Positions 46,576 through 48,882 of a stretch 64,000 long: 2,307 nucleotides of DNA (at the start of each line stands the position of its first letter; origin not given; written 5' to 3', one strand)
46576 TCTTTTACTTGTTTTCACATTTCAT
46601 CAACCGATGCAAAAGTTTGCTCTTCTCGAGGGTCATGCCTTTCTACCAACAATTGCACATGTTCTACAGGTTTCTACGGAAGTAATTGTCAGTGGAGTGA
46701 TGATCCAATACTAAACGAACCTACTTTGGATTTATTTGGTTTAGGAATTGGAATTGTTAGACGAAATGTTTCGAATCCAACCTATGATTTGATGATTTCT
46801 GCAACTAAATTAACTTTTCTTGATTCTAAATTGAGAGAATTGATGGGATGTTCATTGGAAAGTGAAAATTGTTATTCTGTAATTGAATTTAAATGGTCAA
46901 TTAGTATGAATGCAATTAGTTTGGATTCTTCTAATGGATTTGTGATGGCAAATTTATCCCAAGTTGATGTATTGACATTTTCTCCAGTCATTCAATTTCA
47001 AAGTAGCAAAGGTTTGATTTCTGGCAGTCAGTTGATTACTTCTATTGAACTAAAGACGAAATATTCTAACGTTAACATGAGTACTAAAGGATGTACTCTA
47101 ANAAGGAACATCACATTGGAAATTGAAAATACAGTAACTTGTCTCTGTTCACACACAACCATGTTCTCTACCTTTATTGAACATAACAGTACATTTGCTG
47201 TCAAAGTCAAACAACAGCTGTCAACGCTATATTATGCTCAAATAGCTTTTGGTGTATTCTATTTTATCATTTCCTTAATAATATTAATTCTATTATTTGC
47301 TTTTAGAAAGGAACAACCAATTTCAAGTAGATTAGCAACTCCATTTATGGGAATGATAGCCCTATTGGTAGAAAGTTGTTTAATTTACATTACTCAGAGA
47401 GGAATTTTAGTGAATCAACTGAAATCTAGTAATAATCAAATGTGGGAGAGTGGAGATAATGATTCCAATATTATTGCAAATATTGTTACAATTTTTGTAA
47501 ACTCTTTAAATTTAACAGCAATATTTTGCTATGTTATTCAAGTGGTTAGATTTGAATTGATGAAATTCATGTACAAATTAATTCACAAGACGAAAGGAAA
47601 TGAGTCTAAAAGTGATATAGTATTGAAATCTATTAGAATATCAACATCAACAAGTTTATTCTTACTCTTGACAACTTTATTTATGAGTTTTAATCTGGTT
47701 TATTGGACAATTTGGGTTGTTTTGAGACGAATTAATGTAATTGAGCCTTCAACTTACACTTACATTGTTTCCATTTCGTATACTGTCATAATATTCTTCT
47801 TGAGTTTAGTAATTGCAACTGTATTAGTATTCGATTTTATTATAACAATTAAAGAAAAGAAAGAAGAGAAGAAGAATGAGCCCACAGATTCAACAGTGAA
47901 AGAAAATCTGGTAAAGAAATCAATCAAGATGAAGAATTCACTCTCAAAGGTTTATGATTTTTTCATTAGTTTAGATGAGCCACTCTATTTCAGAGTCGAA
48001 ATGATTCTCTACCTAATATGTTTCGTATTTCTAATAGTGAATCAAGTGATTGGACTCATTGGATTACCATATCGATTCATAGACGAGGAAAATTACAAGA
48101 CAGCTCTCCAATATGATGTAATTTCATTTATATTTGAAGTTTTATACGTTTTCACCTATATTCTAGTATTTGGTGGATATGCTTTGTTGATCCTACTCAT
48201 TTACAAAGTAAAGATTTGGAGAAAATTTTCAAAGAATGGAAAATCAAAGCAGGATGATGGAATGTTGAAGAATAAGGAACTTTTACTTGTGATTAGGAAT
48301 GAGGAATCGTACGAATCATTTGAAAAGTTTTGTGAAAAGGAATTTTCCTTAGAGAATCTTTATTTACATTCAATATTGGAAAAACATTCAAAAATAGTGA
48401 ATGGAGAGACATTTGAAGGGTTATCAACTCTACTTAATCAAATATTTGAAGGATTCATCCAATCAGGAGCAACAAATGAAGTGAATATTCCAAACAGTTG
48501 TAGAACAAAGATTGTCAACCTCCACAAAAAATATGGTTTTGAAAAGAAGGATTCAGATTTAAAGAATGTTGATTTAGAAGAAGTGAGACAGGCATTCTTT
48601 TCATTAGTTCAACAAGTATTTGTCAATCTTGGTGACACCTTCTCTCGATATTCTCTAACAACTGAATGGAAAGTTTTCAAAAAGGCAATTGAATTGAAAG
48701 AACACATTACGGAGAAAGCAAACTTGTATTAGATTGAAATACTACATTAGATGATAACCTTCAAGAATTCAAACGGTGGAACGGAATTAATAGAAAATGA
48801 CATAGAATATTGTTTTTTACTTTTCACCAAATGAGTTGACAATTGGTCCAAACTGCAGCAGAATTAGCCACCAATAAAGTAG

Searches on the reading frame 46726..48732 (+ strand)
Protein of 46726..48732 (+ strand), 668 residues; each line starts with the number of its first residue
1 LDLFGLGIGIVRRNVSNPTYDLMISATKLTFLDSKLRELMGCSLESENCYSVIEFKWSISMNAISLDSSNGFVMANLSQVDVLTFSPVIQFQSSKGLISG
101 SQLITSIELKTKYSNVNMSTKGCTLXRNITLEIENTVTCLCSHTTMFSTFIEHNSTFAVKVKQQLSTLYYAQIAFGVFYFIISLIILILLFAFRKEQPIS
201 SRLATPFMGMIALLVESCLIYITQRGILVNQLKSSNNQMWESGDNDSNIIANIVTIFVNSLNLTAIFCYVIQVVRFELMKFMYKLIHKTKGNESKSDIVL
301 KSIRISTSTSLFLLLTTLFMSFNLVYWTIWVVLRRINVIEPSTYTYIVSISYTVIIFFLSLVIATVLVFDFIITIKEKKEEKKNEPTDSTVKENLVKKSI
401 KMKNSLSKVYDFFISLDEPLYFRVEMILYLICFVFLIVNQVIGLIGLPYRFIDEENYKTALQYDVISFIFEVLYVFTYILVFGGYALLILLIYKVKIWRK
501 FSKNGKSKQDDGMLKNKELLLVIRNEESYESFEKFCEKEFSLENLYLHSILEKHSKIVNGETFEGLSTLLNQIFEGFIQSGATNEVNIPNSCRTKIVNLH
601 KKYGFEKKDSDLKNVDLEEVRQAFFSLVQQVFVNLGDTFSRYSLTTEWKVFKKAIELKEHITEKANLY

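Call 10: search_protein_families(library=pfam, proteins=[window:46726-48732:+], max_evalue=0.001)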
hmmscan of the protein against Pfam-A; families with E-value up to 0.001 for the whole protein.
window:46726-48732:+ (668 aa): 1 family
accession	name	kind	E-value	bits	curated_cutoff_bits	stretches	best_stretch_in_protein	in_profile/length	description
PF00615.24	RGS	-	2.8e-07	31.4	23.9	1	524-640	7-106/117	Regulator of G protein signaling domain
